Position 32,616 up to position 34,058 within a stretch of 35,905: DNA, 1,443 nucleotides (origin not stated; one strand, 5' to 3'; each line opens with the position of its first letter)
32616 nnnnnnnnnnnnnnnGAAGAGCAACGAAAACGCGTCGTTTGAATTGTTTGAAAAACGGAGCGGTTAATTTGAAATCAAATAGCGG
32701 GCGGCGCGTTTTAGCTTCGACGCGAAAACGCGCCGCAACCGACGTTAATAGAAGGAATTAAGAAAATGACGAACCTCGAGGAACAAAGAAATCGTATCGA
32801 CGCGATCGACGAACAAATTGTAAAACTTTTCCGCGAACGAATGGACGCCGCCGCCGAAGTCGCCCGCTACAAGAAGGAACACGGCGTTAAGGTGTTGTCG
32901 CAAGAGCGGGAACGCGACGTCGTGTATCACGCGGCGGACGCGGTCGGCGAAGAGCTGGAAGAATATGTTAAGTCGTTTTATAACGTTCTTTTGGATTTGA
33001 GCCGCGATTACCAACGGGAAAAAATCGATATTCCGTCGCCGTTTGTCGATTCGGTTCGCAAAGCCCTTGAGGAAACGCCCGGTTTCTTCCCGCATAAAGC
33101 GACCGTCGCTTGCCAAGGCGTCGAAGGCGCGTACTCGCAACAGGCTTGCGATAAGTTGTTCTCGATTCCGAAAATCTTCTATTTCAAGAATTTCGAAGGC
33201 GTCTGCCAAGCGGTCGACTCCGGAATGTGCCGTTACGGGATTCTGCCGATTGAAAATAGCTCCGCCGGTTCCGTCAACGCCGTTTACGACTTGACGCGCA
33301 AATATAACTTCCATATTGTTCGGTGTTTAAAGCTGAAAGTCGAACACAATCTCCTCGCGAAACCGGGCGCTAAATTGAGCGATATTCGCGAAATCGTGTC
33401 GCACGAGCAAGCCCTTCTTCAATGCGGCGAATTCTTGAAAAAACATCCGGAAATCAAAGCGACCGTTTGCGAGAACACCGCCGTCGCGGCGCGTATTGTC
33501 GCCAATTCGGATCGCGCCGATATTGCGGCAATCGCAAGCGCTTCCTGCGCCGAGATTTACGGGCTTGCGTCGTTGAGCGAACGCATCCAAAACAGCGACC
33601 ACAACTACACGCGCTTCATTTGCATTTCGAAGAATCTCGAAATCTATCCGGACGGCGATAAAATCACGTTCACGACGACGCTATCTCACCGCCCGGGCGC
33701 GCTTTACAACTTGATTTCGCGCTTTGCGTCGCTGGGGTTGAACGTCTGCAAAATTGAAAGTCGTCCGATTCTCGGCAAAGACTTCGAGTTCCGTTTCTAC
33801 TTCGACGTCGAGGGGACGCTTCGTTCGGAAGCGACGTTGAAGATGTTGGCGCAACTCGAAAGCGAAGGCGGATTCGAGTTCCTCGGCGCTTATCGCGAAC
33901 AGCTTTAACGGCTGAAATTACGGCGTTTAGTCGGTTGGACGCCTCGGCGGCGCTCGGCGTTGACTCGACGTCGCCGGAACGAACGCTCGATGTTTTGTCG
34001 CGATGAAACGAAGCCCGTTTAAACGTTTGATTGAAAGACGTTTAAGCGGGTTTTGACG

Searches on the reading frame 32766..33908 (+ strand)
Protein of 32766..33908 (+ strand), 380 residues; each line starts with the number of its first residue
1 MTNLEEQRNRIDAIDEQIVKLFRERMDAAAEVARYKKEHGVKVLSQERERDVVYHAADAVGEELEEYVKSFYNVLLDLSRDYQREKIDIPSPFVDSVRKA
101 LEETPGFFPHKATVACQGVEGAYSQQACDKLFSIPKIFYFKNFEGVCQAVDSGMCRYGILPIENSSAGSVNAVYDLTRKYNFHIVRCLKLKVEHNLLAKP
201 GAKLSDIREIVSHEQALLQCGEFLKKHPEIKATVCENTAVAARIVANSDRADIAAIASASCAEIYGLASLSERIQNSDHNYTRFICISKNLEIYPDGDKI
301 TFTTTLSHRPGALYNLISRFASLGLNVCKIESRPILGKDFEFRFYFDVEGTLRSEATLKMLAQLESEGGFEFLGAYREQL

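Call 10: search_protein_families(library=pfam, proteins=[window:32766-33908:+])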
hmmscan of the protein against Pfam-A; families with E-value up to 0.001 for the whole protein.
window:32766-33908:+ (380 aa): 2 families
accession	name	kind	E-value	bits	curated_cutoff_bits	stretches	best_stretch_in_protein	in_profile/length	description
PF00800.23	PDT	-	1.5e-56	191.5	25.2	1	114-290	1-179/181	Prephenate dehydratase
PF01817.26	CM_2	-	1.8e-18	67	27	1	8-84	2-80/80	Chorismate mutase type II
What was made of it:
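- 32766..33908 (+): pheA: chorismate mutase fused to prephenate dehydratase. This is the second gene of the operon. Pfam CM_2 and PDT (call 10).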
